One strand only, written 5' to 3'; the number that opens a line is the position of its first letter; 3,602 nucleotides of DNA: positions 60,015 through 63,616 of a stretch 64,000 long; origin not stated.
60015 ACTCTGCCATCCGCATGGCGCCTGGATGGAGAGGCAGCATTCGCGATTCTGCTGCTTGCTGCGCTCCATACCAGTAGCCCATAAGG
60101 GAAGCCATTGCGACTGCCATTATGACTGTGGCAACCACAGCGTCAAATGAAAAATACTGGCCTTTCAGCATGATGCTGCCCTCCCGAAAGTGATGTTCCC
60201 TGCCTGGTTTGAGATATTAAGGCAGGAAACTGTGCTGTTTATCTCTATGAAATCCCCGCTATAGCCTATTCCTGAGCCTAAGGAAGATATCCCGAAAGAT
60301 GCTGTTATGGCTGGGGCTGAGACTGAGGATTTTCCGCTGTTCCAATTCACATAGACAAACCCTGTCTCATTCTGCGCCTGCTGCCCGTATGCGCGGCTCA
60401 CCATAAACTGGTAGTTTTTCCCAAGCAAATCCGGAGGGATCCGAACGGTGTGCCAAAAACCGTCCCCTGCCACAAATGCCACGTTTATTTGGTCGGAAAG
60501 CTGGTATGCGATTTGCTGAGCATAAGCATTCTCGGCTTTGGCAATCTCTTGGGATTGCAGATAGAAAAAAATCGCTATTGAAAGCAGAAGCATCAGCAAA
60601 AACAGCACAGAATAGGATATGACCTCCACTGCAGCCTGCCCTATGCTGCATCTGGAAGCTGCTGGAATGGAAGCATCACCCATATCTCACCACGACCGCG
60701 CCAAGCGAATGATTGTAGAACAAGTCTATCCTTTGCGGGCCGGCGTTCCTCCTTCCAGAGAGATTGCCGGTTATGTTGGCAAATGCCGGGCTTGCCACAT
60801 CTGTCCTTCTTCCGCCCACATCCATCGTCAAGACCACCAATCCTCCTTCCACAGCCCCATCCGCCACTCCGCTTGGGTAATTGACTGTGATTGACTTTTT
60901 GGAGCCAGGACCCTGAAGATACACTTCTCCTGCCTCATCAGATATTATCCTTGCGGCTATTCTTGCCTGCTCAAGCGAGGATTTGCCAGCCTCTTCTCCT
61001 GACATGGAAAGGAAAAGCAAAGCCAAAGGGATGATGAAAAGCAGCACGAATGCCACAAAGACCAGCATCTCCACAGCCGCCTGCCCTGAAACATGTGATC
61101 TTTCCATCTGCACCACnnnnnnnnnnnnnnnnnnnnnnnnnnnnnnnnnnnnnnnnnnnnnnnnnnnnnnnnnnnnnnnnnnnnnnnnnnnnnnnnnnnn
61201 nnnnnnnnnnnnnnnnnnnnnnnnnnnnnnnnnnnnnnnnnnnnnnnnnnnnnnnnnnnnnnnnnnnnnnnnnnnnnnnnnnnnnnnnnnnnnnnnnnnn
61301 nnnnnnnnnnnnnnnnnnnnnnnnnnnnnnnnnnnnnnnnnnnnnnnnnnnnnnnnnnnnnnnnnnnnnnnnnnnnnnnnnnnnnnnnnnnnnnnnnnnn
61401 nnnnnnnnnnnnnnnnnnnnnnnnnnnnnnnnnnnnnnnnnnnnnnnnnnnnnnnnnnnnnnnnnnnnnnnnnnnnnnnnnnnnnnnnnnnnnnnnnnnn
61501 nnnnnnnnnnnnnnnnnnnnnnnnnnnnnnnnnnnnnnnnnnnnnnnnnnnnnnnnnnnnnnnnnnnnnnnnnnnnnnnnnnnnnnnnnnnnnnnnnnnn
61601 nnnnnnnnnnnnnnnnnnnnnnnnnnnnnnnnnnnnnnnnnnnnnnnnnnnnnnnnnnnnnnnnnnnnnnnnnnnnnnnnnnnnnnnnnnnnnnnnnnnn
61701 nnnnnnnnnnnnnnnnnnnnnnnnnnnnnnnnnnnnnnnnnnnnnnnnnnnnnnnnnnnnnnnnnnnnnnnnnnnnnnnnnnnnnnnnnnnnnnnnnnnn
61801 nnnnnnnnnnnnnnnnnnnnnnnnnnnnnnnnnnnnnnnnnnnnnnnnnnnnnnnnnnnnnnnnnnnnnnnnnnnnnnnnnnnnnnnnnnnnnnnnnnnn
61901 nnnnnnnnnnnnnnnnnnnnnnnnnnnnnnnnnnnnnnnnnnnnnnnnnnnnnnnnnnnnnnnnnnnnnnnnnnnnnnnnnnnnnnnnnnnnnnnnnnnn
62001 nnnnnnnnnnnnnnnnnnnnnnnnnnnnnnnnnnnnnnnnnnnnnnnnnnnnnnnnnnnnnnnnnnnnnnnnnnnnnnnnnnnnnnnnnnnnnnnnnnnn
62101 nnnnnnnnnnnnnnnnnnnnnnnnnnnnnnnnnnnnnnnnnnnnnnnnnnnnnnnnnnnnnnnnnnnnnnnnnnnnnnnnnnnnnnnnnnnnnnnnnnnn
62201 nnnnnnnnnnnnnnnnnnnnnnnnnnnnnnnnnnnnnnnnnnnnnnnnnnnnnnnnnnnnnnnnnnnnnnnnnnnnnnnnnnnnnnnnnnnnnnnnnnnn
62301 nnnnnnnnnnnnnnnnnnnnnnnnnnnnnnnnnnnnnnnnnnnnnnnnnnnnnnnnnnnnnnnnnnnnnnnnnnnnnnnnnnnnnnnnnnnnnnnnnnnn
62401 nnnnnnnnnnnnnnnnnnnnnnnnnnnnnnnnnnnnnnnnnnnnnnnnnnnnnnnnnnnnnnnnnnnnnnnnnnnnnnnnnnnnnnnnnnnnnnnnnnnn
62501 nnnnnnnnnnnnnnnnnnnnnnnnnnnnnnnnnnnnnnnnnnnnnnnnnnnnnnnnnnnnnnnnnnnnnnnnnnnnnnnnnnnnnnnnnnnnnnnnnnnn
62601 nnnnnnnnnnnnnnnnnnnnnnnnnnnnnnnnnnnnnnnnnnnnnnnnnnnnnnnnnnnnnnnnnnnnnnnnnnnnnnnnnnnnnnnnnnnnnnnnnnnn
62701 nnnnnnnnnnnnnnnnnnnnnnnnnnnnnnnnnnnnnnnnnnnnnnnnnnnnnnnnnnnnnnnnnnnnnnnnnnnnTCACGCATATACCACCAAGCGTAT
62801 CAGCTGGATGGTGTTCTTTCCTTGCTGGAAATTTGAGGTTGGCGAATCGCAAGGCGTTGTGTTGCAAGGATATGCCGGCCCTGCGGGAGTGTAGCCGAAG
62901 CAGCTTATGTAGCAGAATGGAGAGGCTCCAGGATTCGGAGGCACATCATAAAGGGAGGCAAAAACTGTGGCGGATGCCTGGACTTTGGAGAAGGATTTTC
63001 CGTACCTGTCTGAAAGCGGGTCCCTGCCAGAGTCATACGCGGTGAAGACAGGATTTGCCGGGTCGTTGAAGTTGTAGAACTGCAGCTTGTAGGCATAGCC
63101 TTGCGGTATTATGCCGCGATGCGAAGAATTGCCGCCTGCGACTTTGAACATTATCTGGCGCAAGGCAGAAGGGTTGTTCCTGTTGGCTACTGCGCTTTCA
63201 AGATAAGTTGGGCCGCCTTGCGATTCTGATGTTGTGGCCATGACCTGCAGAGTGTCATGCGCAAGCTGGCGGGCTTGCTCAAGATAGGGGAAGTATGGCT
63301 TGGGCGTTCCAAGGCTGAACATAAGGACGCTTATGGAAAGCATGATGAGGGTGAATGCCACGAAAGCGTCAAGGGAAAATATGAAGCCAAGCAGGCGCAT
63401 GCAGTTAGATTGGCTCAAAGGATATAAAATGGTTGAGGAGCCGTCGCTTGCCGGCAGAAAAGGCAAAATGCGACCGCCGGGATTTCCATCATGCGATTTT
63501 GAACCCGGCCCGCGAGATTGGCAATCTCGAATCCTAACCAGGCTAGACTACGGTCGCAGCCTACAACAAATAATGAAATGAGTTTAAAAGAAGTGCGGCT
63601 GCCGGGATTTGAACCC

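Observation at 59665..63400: Five-gene, translationally coupled operon encoding only prepilin-like proteins, including a 555-aa member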

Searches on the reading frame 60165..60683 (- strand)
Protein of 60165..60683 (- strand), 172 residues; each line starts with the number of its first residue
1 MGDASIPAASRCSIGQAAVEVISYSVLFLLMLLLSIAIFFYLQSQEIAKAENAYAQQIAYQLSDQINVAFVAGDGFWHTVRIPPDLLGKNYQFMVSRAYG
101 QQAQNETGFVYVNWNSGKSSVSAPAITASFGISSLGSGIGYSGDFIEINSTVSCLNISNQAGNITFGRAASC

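Call 4: search_protein_families(library=pfam, proteins=[window:60165-60683:-], max_evalue=1)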
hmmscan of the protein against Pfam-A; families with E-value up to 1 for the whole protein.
window:60165-60683:- (172 aa): 5 families
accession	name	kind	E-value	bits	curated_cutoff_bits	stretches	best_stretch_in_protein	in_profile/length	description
PF04415.17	DUF515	-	0.034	13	29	1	21-59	33-71/449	Protein of unknown function (DUF515)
PF15892.11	BNR_4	-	0.081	12.7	27.3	1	49-111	146-201/272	BNR repeat-containing family member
PF11779.13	SPT_ssu-like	-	0.11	12.6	29.8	1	22-43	27-48/54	Small subunit of serine palmitoyltransferase-like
PF13848.12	Thioredoxin_6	-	0.14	12.5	27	1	37-78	99-140/184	Thioredoxin-like domain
PF14946.11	DUF4501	-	0.53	10.7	29.6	1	16-44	87-115/179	Domain of unknown function (DUF4501)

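Call 5: search_protein_families(library=ncbifam, proteins=[window:60165-60683:-], max_evalue=1)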
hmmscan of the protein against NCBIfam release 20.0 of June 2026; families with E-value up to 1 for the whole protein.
window:60165-60683:- (172 aa): 1 family
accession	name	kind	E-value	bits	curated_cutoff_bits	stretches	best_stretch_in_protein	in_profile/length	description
NF049893.1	spr0155_permease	equivalog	0.25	11.6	120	1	25-62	71-108/165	ABC transporter permease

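Call 71: search_protein_families(library=pfam, alignment_id=A7, max_evalue=0.1)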
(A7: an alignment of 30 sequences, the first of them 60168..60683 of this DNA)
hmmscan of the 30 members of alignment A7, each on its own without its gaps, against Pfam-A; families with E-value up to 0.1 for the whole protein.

A. member 1, window:60168-60683:- (172 aa): 2 families
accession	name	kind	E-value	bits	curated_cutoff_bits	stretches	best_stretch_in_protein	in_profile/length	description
PF04415.17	DUF515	-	0.034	13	29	1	21-59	33-71/449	Protein of unknown function (DUF515)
PF15892.11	BNR_4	-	0.081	12.7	27.3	0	49-111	146-201/272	BNR repeat-containing family member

B. families by the number of members that match (of 30 scanned): 15 families
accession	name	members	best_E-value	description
PF23928.1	DUF7266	8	0.00019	Family of unknown function (DUF7266)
PF00507.24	Oxidored_q4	1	0.018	NADH-ubiquinone/plastoquinone oxidoreductase, chain 3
PF10717.14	ODV-E18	1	0.022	Occlusion-derived virus envelope protein ODV-E18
PF06237.18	SLC52_ribofla_tr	1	0.028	Solute carrier family 52, riboflavin transporter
PF11395.13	bCoV_NS7B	1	0.03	Betacoronavirus NS7B protein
PF04415.17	DUF515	1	0.034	Protein of unknown function (DUF515)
PF12615.13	TraD_N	1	0.034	F sex factor protein N terminal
PF07811.17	TadE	1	0.035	TadE-like protein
PF20051.4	DUF6453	1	0.037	Family of unknown function (DUF6453)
PF04290.18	DctQ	1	0.041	Tripartite ATP-independent periplasmic transporters, DctQ component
PF04995.19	CcmD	1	0.054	Heme exporter protein D (CcmD)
PF20153.4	DUF6535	1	0.059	Family of unknown function (DUF6535)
PF20540.3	DUF6755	1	0.07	Family of unknown function (DUF6755)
PF15892.11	BNR_4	1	0.081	BNR repeat-containing family member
PF22258.1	DUF6949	1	0.087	Family of unknown function (DUF6949)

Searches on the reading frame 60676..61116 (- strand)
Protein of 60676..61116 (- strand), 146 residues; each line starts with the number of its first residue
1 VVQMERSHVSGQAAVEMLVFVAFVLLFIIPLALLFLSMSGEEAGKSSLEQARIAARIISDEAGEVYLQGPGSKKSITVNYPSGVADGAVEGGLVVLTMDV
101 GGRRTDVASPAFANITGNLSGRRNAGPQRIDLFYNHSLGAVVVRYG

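Call 4: search_protein_families(library=pfam, proteins=[window:60676-61116:-], max_evalue=1)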
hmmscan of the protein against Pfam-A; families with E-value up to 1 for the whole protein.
window:60676-61116:- (146 aa): 0 families

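Call 5: search_protein_families(library=ncbifam, proteins=[window:60676-61116:-], max_evalue=1)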
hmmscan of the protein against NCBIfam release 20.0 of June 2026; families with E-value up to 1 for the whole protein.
window:60676-61116:- (146 aa): 1 family
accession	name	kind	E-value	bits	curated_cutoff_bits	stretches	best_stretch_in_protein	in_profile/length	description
NF004748.0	PRK06079.1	equivalog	0.15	11.2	362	1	46-108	121-183/252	enoyl-ACP reductase FabI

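Call 70: search_protein_families(library=pfam, alignment_id=A6, max_evalue=0.1)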
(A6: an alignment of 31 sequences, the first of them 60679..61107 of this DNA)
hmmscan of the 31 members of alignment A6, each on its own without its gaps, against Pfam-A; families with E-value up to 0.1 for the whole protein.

A. member 1, window:60679-61107:- (143 aa): 0 families

B. families by the number of members that match (of 31 scanned): 9 families
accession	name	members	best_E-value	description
PF23960.2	DUF7289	1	0.0067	Family of unknown function (DUF7289)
PF06277.17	EutA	1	0.011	Ethanolamine utilisation protein EutA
PF21754.2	DacZ_A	1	0.015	Probable sensor domain DacZ_A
PF08521.16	2CSK_N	1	0.024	Two-component sensor kinase N-terminal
PF04612.17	T2SSM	1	0.032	Type II secretion system (T2SS), protein M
PF23923.1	DUF7262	1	0.048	Family of unknown function (DUF7262)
PF07993.18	NAD_binding_4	1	0.056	Male sterility protein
PF05694.17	SBP56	1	0.059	56kDa selenium binding protein (SBP56)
PF07843.16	DUF1634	1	0.062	Protein of unknown function (DUF1634)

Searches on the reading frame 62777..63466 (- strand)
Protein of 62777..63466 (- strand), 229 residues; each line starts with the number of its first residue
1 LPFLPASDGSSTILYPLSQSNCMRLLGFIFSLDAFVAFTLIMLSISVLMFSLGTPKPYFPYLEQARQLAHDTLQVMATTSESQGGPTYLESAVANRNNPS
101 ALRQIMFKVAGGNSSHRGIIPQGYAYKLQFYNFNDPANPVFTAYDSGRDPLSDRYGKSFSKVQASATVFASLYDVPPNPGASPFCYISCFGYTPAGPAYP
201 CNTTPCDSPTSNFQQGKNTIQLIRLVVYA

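Call 4: search_protein_families(library=pfam, proteins=[window:62777-63466:-], max_evalue=1)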
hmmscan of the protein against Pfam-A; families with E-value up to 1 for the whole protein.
window:62777-63466:- (229 aa): 1 family
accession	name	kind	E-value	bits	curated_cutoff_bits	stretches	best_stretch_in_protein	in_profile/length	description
PF23923.1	DUF7262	-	0.021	15.7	27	1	33-97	11-72/132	Family of unknown function (DUF7262)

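Call 5: search_protein_families(library=ncbifam, proteins=[window:62777-63466:-], max_evalue=1)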
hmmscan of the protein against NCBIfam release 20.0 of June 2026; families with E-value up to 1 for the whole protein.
window:62777-63466:- (229 aa): 0 families

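Call 33: search_protein_families(library=pfam, alignment_id=A2, max_evalue=0.1)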
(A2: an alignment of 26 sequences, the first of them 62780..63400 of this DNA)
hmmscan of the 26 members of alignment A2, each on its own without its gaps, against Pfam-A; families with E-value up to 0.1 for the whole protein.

A. member 1, window:62780-63400:- (207 aa): 1 family
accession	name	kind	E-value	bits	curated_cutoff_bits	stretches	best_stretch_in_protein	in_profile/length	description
PF23923.1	DUF7262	-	0.017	16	27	1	11-75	11-72/132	Family of unknown function (DUF7262)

B. families by the number of members that match (of 26 scanned): 8 families
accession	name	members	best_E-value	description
PF23923.1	DUF7262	5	0.015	Family of unknown function (DUF7262)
PF06687.17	SUR7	1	0.02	SUR7/PalI family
PF15564.11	Imm25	1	0.052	Immunity protein 25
PF10902.13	WYL_2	1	0.061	WYL_2, Sm-like SH3 beta-barrel fold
PF02088.20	Ornatin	1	0.062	Ornatin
PF20844.2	PCF11_RFEG_rpt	1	0.066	Pre-mRNA cleavage complex 2 protein Pcf11, RFEGP repeat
PF25088.1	GPKOW_C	1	0.068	GPKOW C-terminal domain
PF06484.17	Ten_N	1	0.071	Teneurin Intracellular Region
